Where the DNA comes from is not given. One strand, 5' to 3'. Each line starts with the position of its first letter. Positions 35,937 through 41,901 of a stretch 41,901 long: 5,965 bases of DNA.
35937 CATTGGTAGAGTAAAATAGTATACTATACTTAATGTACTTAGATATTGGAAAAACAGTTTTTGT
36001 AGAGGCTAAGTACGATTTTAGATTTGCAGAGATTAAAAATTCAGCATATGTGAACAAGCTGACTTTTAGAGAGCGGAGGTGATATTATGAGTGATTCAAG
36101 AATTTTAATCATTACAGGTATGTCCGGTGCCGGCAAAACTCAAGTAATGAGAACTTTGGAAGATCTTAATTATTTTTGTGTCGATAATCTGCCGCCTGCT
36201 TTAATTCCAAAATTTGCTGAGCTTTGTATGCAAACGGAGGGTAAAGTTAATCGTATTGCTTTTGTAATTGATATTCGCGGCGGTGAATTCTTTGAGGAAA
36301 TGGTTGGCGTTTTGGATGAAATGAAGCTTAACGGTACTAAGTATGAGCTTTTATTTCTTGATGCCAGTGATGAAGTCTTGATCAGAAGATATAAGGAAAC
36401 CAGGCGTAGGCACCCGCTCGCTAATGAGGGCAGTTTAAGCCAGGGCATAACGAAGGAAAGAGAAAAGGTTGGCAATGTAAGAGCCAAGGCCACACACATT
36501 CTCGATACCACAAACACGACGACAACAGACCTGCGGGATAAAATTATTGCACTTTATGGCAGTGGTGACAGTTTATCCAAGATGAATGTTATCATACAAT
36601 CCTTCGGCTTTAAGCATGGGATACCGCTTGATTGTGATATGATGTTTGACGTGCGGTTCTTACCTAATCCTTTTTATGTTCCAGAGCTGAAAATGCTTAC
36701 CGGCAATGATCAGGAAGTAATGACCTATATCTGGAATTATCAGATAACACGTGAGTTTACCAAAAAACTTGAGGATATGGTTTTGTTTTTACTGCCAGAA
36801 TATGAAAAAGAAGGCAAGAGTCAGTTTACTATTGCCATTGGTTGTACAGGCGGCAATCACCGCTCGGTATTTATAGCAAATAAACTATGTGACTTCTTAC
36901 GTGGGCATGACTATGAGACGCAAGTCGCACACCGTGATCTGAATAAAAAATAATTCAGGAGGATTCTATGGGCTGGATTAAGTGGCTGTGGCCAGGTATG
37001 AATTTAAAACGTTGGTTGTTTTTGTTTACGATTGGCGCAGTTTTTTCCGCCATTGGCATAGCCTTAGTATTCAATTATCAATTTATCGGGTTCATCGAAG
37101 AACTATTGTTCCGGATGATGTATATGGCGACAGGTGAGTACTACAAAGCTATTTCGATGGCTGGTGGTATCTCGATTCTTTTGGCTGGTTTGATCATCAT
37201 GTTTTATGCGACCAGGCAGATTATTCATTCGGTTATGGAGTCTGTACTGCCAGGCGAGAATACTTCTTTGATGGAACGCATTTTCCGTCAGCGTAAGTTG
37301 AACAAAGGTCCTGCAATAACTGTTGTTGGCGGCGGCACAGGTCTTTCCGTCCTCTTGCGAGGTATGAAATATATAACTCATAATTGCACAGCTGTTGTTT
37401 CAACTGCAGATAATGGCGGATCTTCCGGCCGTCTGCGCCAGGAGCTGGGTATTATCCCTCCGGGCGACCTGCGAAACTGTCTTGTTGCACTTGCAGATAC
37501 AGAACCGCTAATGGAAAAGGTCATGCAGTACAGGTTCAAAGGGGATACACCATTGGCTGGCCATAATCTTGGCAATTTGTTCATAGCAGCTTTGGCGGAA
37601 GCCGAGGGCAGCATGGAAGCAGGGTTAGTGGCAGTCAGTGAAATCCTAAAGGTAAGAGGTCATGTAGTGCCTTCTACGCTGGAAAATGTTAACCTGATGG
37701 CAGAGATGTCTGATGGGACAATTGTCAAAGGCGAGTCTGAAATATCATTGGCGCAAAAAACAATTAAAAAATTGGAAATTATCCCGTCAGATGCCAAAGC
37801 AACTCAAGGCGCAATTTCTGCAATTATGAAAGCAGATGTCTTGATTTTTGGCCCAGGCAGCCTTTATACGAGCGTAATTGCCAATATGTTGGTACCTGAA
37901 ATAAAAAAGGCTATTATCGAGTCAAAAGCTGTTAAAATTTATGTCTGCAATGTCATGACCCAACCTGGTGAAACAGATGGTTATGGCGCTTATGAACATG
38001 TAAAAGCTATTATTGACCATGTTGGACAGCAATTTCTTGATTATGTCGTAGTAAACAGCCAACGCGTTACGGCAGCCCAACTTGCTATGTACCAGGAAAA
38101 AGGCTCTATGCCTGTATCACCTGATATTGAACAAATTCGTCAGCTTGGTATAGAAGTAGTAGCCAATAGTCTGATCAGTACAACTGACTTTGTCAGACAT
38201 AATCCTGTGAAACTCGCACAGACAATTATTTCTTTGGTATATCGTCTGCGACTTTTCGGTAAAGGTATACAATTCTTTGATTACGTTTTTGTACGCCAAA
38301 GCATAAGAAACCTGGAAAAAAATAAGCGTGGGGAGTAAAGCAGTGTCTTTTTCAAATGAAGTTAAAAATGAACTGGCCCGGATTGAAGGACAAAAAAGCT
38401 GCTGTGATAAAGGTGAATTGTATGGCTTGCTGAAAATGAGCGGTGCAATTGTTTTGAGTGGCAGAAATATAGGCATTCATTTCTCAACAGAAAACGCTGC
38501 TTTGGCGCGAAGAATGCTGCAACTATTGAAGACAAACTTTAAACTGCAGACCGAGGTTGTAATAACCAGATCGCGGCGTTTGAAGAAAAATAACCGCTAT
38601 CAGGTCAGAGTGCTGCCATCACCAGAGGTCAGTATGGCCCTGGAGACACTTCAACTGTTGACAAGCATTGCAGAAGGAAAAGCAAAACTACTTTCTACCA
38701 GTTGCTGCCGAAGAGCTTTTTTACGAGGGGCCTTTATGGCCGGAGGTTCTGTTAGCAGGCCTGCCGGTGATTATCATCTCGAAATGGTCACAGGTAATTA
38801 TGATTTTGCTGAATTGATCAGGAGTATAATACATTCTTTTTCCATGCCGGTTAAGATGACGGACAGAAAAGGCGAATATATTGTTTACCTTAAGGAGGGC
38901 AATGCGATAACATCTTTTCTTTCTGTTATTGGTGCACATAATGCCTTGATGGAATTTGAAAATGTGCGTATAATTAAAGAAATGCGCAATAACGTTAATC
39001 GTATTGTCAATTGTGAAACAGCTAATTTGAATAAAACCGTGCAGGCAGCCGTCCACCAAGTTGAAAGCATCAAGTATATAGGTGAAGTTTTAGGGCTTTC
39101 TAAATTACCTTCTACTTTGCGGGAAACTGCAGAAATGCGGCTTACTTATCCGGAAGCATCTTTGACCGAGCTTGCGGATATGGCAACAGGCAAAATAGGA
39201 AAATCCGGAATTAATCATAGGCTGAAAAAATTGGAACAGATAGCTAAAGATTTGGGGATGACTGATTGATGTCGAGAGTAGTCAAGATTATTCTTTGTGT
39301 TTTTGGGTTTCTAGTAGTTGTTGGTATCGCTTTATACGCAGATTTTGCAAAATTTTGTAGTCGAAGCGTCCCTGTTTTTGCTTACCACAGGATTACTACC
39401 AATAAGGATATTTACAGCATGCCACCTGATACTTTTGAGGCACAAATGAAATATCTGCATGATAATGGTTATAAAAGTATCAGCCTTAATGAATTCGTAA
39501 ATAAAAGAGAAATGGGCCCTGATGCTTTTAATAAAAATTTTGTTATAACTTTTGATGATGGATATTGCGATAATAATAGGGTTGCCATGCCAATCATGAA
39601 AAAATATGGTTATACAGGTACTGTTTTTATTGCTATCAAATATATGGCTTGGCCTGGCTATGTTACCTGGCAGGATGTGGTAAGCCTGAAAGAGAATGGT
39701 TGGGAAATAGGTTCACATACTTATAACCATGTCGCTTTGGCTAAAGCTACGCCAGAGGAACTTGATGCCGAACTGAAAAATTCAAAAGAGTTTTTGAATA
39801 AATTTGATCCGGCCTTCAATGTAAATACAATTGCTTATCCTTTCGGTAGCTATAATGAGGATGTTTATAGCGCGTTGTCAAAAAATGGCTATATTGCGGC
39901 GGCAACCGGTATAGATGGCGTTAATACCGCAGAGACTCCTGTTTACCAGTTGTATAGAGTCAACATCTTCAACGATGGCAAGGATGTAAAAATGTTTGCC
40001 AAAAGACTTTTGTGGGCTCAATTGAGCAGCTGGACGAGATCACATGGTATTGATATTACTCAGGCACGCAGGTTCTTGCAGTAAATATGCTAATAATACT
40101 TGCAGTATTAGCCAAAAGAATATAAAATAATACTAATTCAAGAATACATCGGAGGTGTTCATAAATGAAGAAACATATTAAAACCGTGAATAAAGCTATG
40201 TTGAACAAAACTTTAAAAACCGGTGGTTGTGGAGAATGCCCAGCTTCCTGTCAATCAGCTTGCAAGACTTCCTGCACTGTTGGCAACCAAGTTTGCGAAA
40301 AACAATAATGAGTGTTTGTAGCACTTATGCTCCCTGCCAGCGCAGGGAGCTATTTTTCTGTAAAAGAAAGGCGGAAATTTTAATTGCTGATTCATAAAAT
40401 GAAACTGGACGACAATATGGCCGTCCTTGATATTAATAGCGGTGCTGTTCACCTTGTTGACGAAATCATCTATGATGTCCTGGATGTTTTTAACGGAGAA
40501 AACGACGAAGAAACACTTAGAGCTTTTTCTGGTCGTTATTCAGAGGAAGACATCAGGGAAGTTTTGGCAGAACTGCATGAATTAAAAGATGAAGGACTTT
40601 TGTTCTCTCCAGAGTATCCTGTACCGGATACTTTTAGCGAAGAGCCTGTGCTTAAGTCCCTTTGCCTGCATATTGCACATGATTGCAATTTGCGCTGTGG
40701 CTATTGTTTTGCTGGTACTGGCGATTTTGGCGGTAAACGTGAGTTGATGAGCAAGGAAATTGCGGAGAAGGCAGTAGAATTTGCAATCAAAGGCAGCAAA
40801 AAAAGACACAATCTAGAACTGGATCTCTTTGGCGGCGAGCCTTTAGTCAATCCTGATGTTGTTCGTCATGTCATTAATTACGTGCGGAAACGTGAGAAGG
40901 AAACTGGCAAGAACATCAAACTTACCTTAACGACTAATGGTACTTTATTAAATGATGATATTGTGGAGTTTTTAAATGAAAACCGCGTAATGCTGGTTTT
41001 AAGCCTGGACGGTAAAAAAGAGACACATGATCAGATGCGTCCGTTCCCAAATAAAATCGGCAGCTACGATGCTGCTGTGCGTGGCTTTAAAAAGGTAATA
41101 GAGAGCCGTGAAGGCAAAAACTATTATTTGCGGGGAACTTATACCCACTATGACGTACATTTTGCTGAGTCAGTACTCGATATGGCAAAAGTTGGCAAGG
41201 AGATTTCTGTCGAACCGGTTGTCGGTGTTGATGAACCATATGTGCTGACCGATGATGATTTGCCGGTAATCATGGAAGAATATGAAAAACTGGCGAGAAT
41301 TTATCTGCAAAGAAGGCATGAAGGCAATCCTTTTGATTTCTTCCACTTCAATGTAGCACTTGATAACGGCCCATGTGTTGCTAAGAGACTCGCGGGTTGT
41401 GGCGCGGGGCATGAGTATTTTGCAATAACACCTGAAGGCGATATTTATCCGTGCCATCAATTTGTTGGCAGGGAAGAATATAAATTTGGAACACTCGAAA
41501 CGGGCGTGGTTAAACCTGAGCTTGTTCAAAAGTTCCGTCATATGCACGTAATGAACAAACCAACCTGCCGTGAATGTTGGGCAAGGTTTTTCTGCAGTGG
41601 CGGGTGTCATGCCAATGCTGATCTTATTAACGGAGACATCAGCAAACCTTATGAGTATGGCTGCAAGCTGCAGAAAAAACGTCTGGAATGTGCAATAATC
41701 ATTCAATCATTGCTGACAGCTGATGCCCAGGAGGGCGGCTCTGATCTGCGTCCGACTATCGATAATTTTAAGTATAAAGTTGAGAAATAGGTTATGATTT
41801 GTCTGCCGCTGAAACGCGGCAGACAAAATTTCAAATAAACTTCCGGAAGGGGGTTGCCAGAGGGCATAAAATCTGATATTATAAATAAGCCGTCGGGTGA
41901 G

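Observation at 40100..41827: Unannotated SCIFF six-cysteine RiPP precursor with its own promoter, an internal attenuator and a radical-SAM/SPASM maturase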

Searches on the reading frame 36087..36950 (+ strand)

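Call 41: search_protein_families(library=pfam, proteins=[window:36087-36950:+], max_evalue=1e-8)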
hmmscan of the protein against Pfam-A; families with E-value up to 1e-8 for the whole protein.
window:36087-36950:+ (288 aa): 2 families
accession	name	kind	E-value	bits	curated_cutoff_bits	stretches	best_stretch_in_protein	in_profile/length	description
PF03668.21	RapZ-like_N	-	4.6e-48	163.4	25.4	1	6-155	3-152/158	RapZ-like N-terminal domain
PF22740.1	PapZ_C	-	1.9e-47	160.8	27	1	166-285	1-120/121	RapZ C-terminal domain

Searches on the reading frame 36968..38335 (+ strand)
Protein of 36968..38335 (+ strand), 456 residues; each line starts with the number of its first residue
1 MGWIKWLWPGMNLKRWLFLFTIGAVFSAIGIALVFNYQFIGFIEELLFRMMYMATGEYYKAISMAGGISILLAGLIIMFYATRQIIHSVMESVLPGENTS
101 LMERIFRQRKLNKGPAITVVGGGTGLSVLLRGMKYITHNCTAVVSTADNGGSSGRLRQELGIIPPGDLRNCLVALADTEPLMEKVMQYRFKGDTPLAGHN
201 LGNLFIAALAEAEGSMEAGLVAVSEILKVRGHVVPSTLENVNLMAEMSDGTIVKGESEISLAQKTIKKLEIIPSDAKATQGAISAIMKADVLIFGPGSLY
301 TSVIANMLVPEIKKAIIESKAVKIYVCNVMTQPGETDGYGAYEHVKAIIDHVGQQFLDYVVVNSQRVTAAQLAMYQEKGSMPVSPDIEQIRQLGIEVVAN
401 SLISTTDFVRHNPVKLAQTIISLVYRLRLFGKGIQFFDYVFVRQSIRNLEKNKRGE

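Call 41: search_protein_families(library=pfam, proteins=[window:36968-38335:+], max_evalue=1e-8)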
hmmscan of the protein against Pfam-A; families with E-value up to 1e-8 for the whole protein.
window:36968-38335:+ (456 aa): 1 family
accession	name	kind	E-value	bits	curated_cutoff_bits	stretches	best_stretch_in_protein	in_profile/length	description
PF01933.23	CofD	-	1.2e-111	373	30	1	117-402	1-289/290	2-phospho-L-lactate transferase CofD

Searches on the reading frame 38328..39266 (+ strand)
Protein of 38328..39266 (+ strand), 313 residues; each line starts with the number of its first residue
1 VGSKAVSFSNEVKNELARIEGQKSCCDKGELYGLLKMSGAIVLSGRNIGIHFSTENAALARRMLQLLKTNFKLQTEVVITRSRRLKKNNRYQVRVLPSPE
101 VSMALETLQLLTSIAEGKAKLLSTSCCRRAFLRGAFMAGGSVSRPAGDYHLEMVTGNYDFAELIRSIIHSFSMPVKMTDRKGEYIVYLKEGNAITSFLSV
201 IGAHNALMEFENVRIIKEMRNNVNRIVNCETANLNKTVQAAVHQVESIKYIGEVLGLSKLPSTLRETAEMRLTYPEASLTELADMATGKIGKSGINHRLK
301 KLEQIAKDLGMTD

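Call 41: search_protein_families(library=pfam, proteins=[window:38328-39266:+], max_evalue=1e-8)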
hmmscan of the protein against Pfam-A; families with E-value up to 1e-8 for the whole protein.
window:38328-39266:+ (313 aa): 3 families
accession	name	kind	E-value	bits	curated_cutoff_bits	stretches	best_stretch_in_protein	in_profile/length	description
PF02650.20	HTH_WhiA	-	2.6e-34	117.9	27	1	223-306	1-84/84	WhiA C-terminal HTH domain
PF14527.11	LAGLIDADG_WhiA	-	7.2e-33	113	23.2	1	129-220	2-93/93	WhiA LAGLIDADG-like domain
PF10298.14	WhiA_N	-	1.9e-28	98.8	23.4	1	24-111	1-86/86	WhiA N-terminal LAGLIDADG-like domain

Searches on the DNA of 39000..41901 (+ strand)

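Call 8: search_rna_families(source=window, start=39000, end=41901, threshold=evalue, max_evalue=1)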
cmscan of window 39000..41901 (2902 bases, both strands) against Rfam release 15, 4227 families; matches with E-value up to 1: 2.
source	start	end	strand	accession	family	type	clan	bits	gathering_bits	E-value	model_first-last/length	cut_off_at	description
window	40467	40536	+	RF00049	SNORD36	Gene; snRNA; snoRNA; CD-box;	CL00051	24.7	30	0.73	1-77/77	no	Small nucleolar RNA SNORD36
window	40322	40439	-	RF01808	MicX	Gene; sRNA;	-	18.8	75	0.43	1-194/194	no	MicX Vibrio cholerae sRNA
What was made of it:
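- On Classical transcription attenuator (alternative terminator/antiterminator structures): No Rfam family matches (call 8).
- There is no Rfam match (call 8).
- Tried and rejected: Rfam scan of 39000-41901 at E<=1 gave only two sub-threshold chance hits (call 8).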

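Call 20: search_rna_families(source=L081, start=9800, end=17469, threshold=gathering)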
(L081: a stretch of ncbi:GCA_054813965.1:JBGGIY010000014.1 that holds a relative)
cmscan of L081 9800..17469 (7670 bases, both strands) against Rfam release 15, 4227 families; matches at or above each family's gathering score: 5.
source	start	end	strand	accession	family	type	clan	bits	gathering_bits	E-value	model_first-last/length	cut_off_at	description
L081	13991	16899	+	RF02541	LSU_rRNA_bacteria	Gene; rRNA;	CL00112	2854.6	50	0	1-2925/2925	no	Bacterial large subunit ribosomal RNA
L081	11984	13539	+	RF00177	SSU_rRNA_bacteria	Gene; rRNA;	CL00111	1612.6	50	0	1-1533/1533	no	Bacterial small subunit ribosomal RNA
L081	16978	17094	+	RF00001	5S_rRNA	Gene; rRNA;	CL00113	83.4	38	3.5e-17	1-120/120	no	5S ribosomal RNA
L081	13648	13721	+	RF00005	tRNA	Gene; tRNA;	CL00001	75.1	29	1.5e-15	1-71/71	no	tRNA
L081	13760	13832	+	RF00005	tRNA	Gene; tRNA;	CL00001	67.6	29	1.7e-13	1-71/71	no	tRNA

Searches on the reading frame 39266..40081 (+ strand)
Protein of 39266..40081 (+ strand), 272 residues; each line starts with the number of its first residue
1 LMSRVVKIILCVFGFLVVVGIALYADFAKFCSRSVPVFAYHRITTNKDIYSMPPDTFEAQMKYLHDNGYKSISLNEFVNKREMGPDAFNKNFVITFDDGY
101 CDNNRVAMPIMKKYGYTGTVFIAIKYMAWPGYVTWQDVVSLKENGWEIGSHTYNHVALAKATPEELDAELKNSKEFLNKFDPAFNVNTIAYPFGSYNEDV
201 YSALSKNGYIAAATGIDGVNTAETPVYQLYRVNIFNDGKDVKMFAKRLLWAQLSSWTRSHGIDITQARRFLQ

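Call 3: search_protein_families(library=ncbifam, proteins=[window:39266-40081:+], max_evalue=0.01)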
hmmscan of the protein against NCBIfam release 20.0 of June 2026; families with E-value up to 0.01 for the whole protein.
window:39266-40081:+ (272 aa): 12 families
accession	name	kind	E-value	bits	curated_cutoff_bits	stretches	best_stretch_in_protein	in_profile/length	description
TIGR03938.2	deacetyl_PgaB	equivalog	1e-19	70.3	321.9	2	37-155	5-145/621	poly-beta-1,6-N-acetyl-D-glucosamine N-deacetylase PgaB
TIGR03933.1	PIA_icaB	equivalog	1.9e-14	53.8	248.35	1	45-238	26-233/245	intercellular adhesin biosynthesis polysaccharide N-deacetylase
NF011177.0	PRK14582.1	equivalog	1.6e-12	46.5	923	1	38-117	52-134/671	poly-beta-1,6-N-acetyl-D-glucosamine N-deacetylase PgaB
TIGR02764.1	spore_ybaN_pdaB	equivalog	3.4e-12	46.5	237.4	1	89-213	5-125/191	polysaccharide deacetylase family sporulation protein PdaB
NF011176.0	PRK14581.1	equivalog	1e-11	43.7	1091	1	37-119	51-136/673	poly-beta-1,6-N-acetyl-D-glucosamine N-deacetylase PgaB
NF050820.1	PolSacchBiosHfsH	equivalog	5.4e-11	42.6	400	1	93-246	37-190/249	oligosaccharide deacetylase HfsH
TIGR02884.1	spore_pdaA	equivalog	7.4e-10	38.9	298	1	86-210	33-154/224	delta-lactam-biosynthetic de-N-acetylase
TIGR04243.1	nodulat_NodB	equivalog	3.1e-08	33.4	240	1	91-217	3-126/197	chitooligosaccharide deacetylase NodB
TIGR02873.1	spore_ylxY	hypoth_equivalog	3.8e-07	29.6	391.5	1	108-204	104-195/268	probable sporulation protein, polysaccharide deacetylase family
NF045821.1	PgAcgDacpgdA1_Bac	equivalog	1.1e-06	27.8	400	1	88-219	85-213/282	peptidoglycan-N-acetylglucosamine deacetylase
NF045820.1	PgAcgDacpgdA_Strep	equivalog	2.1e-05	23.5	800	1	90-203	268-377/463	peptidoglycan-N-acetylglucosamine deacetylase PgdA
TIGR03006.1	pepcterm_polyde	equivalog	5.1e-05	22.5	276.2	1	135-209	63-139/272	XrtA system polysaccharide deacetylase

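Call 4: search_protein_families(library=pfam, proteins=[window:39266-40081:+], max_evalue=0.01)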
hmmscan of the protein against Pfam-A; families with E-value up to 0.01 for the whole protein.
window:39266-40081:+ (272 aa): 3 families
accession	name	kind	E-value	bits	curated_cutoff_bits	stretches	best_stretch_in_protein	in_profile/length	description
PF01522.26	Polysacc_deac_1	-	1.1e-23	84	23.1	1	90-209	7-121/124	Polysaccharide deacetylase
PF09960.14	DUF2194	-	0.0019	17.1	30.4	0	134-173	332-378/582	Uncharacterised protein conserved in bacteria (DUF2194)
PF03288.22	Pox_D5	-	0.0093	16.8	21.4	0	35-80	6-52/86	Poxvirus D5 protein-like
